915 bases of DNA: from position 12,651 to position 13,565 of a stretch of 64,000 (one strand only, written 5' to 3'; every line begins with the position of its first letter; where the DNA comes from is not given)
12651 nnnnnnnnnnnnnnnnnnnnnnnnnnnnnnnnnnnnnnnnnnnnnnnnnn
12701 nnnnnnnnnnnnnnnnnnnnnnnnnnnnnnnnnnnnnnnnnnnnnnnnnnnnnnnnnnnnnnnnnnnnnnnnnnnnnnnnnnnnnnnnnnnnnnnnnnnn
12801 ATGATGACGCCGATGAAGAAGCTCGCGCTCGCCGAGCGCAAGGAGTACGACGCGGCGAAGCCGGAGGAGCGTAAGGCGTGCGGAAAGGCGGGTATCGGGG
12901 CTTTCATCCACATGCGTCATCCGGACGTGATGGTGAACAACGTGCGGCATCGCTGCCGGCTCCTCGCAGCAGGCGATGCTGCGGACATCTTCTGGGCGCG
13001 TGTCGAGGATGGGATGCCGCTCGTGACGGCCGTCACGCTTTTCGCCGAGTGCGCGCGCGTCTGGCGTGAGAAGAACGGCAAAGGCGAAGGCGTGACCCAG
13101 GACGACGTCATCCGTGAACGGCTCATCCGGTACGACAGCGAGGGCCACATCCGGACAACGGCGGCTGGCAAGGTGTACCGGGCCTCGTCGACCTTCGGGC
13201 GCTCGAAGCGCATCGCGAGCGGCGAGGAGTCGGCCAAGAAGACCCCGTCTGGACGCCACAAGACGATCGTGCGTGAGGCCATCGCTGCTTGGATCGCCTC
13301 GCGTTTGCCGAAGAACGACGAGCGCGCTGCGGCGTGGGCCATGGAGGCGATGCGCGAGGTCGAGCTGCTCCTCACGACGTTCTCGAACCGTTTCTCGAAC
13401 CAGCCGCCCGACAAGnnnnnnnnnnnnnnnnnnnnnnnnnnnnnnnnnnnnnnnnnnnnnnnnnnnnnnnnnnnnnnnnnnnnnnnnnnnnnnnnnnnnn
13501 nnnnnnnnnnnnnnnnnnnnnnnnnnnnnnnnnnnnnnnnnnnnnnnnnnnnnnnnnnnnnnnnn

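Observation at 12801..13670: J-domain protein with intact HPD motif fused to an unknown N-terminal domain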

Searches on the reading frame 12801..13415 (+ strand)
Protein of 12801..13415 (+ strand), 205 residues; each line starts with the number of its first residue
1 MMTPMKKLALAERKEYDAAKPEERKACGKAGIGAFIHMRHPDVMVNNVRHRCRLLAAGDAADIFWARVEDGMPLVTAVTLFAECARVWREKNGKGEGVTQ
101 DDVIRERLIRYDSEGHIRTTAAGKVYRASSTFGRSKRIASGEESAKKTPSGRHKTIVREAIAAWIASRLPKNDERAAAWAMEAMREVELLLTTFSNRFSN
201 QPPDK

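Call 44: predict_structure(alignment_id=A2)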
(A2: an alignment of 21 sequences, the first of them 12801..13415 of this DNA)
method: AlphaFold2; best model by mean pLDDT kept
length: 205 residues; sequences in the alignment: 21
mean_pLDDT: 84.7   pTM: 0.65
mean pLDDT of the five models: 84.7, 83.7, 83.2, 83.2, 82.8
residues with pLDDT >= 90: 97; 70-90: 82; 50-70: 24; < 50: 2
segments of 3 or more residues with pLDDT < 50: none
pLDDT, mean of each block of 10 residues (from residue 1): 93 97 89 95 95 95 94 91 92 88 92 78 73 70 66 74 88 85 84 72 51
secondary structure, 60 per line:
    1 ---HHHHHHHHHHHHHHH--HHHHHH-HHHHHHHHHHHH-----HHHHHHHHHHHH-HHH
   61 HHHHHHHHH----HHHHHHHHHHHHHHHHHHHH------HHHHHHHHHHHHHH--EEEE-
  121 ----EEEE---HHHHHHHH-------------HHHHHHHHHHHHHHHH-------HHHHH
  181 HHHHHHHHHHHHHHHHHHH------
elements in order: H4-18 H21-26 H28-39 H45-56 H58-69 H74-93 H100-113 E116-119 E125-128 H132-139 H153-168 H176-199

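Call 47: search_protein_representatives(alignment_id=A2)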
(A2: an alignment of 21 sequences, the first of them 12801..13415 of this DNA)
Query: 21 sequences, 204 profile positions. Proteins with E-value up to 0.001 (for the whole library): 243; up to 1e-10: 49; up to 1e-30: 9. The best 150 are listed.
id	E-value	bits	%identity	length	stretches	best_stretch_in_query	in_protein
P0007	4.4e-86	304.1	-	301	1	2-204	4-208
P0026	1.1e-80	286.4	-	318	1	2-204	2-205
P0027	1.2e-70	253.7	-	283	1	4-204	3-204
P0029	1.5e-70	253.4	-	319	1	3-204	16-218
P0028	5.3e-65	235.3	-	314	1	2-204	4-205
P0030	9.4e-64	231.2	-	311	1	3-204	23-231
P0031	7.0e-57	208.8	-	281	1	4-199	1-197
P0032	3.9e-56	206.3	-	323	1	4-204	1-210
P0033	2.7e-48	180.7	-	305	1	3-199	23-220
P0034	5.2e-21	91.6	-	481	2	6-199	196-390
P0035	1.0e-20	90.6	-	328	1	8-198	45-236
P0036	1.4e-18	83.7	-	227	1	118-204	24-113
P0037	2.8e-18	82.7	-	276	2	5-87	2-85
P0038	6.5e-18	81.5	-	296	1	4-199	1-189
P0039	2.3e-17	79.7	-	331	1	6-198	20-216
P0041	1.1e-15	74.2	-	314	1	12-200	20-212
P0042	2.0e-15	73.3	-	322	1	6-198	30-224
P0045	4.2e-15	72.3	-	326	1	6-201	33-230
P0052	3.0e-13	66.3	-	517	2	19-196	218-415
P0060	6.5e-12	61.9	-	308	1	6-200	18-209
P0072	9.4e-11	58.1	-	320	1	9-199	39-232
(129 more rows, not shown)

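Call 54: list_cluster_members(proteins=[P0034, P0035, P0038, P0039, P0041, P0042, P0045, P0052, P0060, P0072])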
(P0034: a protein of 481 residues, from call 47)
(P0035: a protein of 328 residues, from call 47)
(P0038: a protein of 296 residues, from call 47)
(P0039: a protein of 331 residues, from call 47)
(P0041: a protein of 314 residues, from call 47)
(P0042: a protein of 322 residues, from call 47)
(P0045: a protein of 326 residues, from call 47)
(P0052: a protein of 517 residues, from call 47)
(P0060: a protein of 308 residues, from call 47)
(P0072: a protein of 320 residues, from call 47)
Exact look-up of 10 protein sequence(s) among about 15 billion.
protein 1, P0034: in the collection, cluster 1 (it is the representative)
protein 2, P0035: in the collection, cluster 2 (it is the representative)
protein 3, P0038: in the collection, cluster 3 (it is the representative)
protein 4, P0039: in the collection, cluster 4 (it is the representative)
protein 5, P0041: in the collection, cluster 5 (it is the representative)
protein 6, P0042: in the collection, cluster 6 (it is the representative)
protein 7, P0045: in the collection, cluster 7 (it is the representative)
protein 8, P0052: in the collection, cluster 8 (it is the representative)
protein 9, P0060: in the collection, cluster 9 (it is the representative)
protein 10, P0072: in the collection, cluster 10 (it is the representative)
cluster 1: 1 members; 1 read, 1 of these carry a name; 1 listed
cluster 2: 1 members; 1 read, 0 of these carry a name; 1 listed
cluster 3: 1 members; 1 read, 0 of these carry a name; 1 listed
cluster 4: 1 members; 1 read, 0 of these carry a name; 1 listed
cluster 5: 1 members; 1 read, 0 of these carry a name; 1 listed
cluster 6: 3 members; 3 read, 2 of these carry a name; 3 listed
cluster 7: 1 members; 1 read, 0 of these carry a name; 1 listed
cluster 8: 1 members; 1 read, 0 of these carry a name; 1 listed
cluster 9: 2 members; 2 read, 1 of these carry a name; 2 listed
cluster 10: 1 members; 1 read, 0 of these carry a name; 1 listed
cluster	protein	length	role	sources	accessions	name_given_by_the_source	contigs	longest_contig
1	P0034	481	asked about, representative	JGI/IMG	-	hypothetical protein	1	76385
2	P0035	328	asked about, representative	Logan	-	-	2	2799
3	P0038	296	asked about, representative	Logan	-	-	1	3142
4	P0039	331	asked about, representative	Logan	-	-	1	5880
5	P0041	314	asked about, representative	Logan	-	-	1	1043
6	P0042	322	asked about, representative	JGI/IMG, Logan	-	hypothetical protein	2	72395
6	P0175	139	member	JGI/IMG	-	DnaJ-domain-containing protein 1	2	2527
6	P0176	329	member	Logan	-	-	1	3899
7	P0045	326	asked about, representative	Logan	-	-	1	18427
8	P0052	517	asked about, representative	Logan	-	-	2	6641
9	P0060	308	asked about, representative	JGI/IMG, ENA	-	-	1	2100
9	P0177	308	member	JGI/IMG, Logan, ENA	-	hypothetical protein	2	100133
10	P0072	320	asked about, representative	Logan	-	-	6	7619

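Call 57: find_encoding_contigs(protein=P0042, flank=10000, max_places=1)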
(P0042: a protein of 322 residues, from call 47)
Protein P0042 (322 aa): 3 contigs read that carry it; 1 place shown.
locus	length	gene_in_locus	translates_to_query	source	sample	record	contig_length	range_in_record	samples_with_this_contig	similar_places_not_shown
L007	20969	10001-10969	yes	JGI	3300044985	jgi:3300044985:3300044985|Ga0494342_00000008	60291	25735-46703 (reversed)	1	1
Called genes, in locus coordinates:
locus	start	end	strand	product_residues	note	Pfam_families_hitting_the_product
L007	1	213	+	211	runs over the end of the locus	-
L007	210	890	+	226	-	-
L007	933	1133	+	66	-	-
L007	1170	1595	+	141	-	-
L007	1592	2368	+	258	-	PF26211:Phage_phiTE_072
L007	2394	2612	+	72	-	-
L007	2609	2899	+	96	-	-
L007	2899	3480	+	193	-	-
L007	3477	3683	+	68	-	-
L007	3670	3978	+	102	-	-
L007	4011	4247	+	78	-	-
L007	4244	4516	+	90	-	-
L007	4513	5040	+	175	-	-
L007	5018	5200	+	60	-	-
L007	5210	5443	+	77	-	-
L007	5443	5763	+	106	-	-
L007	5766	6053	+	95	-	-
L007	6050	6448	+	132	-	-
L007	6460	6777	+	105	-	-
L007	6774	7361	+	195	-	PF01966:HD (faint)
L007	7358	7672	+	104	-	-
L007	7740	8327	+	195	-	-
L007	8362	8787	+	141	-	-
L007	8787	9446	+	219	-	-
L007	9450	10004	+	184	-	-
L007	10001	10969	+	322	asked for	PF00226:DnaJ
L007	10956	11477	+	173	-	-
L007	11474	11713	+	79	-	-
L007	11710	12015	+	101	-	-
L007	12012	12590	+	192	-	PF00929:RNase_T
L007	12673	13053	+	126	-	-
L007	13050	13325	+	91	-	-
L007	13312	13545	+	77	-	-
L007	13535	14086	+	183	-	-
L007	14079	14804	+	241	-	PF23771:DUF7168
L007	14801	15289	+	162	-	PF07799:DUF1643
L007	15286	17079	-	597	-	PF00176:SNF2-rel_dom, PF00271:Helicase_C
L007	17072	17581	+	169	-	-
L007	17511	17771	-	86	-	-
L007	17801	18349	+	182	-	-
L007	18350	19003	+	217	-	PF26571:VldE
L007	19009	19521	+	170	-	-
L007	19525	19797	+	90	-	-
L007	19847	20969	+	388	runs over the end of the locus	-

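Call 60: fold_search(model_id=the predicted structure, library=viral)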
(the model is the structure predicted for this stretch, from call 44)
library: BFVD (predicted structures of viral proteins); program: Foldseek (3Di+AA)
matches with E <= 10: 126; with E <= 0.001: 0
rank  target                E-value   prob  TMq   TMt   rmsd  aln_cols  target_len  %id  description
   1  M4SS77                3.3e-01  0.15  0.21  0.17  16.2       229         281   10  (no name in the UniProt tables at hand)
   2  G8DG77                7.4e-01  0.07  0.15  0.09  41.4       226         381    9  (no name in the UniProt tables at hand)
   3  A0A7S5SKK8            7.8e-01  0.04  0.12  0.04  27.4       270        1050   11  (no name in the UniProt tables at hand)
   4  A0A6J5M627            1.2e+00  0.06  0.17  0.13  27.3       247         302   11  Uncharacterized protein [uncultured Caudovirales phage]
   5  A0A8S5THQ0            1.3e+00  0.06  0.11  0.12  18.9       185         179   12  Uncharacterized protein [Siphoviridae sp. ctuBK6]
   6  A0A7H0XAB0            1.6e+00  0.07  0.11  0.06  17.9       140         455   14  (no name in the UniProt tables at hand)
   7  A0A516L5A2            1.6e+00  0.04  0.13  0.09  31.0       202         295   11  (no name in the UniProt tables at hand)
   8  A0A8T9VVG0            2.0e+00  0.04  0.16  0.04  25.9       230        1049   13  (no name in the UniProt tables at hand)
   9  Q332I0                2.2e+00  0.08  0.20  0.14  15.9       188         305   14  (no name in the UniProt tables at hand)
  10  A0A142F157            2.5e+00  0.14  0.16  0.26   9.1        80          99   14  Uncharacterized protein [Bacillus phage Shbh1]
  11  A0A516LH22            2.7e+00  0.03  0.14  0.05  22.1       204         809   14  (no name in the UniProt tables at hand)
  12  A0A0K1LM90            2.8e+00  0.08  0.15  0.22  10.9       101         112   14  Uncharacterized protein [Caulobacter phage Seuss]
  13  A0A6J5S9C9            2.8e+00  0.04  0.16  0.16  22.3       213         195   17  Uncharacterized protein [uncultured Caudovirales phage]
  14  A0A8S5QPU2            2.8e+00  0.04  0.16  0.15  17.6       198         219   10  Uncharacterized protein [Siphoviridae sp. ctWhx86]
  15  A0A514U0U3            2.8e+00  0.03  0.14  0.16  17.8       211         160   14  Uncharacterized protein [Gordonia phage Phendrix]
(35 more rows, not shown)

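Call 61: search_dna_similar(query=P0042, collection=phages, mode=protein, max_evalue=0.001, max_rows=25)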
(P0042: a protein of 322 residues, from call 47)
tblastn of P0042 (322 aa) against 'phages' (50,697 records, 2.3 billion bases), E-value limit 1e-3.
No match.

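Call 62: search_dna_similar(query=P0072, collection=phages, mode=protein, max_evalue=0.001, max_rows=25)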
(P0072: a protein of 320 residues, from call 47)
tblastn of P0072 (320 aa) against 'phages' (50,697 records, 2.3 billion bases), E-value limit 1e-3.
No match.

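Call 67: search_solved_structures(query=A2, max_evalue=10, show_alignments=5)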
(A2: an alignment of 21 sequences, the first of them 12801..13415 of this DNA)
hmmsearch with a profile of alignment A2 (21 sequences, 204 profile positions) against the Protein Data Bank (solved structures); distinct sequences matched with E-value up to 10: 7.
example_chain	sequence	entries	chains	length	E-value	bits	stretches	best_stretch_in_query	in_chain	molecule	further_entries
6sw9_A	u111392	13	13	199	0.11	15.3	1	95-189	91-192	30S ribosomal protein S3Ae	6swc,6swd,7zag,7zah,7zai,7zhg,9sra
6zu5_LGG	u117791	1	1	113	0.2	14.5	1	8-54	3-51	eL34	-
5li0_m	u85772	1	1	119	0.4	13.6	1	71-156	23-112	30S ribosomal protein S13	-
5nd8_m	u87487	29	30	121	0.41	13.5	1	71-156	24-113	30S ribosomal protein S13 | Small ribosomal subunit protein uS13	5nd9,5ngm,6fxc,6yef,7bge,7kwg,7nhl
5tcu_S4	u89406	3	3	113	0.55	13.1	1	71-153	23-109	30S ribosomal protein S13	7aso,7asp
4akx_B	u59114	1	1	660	1.3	11.9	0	7-53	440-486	EXOU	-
3tu3_B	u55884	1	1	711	1.6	11.6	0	7-53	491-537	ExoU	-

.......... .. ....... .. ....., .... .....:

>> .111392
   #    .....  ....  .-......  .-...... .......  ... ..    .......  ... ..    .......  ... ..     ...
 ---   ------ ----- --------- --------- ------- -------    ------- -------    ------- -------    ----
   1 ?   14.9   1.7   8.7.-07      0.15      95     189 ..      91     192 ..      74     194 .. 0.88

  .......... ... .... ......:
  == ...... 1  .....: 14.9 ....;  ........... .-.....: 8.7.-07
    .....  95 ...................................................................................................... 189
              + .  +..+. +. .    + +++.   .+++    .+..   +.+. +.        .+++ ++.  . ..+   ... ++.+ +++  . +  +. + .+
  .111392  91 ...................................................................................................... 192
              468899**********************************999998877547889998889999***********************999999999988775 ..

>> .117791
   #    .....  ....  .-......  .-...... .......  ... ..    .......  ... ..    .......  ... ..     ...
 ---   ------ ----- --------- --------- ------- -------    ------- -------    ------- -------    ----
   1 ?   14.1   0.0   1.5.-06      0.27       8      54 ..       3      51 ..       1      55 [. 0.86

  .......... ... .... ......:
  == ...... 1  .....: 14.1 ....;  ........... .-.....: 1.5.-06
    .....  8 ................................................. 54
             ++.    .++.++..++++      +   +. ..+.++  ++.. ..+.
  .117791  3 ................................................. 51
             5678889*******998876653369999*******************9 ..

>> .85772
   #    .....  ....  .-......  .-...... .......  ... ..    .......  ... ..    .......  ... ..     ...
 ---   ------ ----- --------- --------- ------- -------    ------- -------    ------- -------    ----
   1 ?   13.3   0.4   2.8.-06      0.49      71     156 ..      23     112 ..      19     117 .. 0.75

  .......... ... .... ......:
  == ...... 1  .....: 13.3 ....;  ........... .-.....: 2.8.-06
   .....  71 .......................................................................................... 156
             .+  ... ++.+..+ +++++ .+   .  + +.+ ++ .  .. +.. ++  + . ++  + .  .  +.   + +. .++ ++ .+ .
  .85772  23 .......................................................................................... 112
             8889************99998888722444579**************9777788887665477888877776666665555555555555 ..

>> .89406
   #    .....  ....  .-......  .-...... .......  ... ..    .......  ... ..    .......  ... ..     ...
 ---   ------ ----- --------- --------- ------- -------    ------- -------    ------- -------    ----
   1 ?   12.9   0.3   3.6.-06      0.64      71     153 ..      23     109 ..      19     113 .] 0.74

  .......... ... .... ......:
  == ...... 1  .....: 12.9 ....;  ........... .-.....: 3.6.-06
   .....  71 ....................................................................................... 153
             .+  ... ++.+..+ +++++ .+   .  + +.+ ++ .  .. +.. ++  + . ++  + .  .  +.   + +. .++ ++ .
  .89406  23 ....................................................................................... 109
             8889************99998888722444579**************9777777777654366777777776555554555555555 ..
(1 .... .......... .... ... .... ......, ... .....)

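Call 79: find_encoding_contigs(protein=P0177, flank=10000, max_places=1)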
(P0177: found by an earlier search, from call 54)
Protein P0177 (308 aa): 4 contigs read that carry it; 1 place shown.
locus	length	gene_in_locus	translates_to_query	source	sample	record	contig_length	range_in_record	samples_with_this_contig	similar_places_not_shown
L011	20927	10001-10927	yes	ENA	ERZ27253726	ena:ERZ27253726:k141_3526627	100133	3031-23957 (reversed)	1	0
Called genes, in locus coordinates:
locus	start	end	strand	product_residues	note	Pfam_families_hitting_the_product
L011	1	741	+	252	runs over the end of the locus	PF00149:Metallophos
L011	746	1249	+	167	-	-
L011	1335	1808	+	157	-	PF13671:AAA_33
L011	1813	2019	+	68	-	-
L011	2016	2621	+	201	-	PF06941:NT5C (weak)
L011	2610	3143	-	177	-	-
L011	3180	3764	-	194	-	PF01467:CTP_transf_like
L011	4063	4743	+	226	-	-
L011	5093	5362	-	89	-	-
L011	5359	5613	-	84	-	-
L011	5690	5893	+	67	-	-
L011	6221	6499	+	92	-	-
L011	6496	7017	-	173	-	-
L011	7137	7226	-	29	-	-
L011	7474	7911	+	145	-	-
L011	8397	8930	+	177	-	-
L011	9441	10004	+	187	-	-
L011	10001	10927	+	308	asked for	-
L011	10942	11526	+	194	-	-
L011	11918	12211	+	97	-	-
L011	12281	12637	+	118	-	-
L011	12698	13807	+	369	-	-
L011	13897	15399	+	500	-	PF13589:HATPase_c_3 (weak)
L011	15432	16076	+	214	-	PF01121:CoaE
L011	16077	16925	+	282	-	PF03747:ADP_ribosyl_GH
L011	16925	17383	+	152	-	-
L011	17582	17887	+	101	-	-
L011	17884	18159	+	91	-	-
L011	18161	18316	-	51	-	-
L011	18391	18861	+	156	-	-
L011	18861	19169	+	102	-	-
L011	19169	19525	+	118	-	PF01588:tRNA_bind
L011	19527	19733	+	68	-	-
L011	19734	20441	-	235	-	-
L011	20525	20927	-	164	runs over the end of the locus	PF16473:Rv2179c-like (faint)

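Call 80: find_encoding_contigs(protein=P0034, flank=10000, max_places=1)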
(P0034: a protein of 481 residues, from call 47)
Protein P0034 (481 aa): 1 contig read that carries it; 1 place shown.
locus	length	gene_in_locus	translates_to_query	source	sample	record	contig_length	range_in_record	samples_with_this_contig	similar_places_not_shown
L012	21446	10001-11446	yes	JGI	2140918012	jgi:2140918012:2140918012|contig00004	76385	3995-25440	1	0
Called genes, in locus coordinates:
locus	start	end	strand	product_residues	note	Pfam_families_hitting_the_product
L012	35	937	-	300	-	PF13392:HNH_3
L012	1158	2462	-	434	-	PF13203:DUF2201_N, PF09967:DUF2201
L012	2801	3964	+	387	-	-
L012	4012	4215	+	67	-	-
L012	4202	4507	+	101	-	-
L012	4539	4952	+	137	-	-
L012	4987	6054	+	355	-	-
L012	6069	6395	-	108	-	-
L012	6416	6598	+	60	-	-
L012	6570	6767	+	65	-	-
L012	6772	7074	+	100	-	-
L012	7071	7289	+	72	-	PF01176:eIF-1a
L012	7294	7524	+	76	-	-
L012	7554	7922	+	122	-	-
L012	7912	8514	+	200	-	-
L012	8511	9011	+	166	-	-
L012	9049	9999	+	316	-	PF06689:zf-C4_ClpX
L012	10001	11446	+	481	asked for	-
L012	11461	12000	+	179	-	-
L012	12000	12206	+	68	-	-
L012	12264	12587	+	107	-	-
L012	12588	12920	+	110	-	-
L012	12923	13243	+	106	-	-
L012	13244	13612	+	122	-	-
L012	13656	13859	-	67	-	-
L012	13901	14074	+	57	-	-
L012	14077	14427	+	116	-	-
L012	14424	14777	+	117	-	-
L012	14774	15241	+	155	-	PF00383:dCMP_cyt_deam_1, PF14437:MafB19-deam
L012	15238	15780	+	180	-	-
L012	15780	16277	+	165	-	-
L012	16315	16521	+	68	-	-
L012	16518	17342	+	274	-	PF14243:R2K_3, PF18299:R2K_2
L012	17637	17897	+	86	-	-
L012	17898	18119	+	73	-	-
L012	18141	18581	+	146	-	-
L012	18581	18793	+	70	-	-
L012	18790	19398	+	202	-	-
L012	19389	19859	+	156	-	-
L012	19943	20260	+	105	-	-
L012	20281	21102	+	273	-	PF01555:N6_N4_Mtase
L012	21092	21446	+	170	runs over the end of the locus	-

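Call 90: find_related_loci(query=A7, collection=viral_contigs, flank=8000)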
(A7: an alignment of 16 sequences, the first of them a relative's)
Query A7 (314 aa) in viral_contigs; peptide patterns used: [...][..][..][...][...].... (x = any residue, [..] = any of these).
190 stretches matched a pattern; 3 encode a relative of the query (tblastn E <= 1e-3); 3 distinct loci.
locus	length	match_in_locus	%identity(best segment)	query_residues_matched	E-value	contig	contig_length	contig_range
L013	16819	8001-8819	31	21-293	1e-28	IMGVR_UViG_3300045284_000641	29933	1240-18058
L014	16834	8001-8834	25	1-286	6e-10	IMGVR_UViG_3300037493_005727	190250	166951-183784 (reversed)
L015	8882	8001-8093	48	260-290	3e-5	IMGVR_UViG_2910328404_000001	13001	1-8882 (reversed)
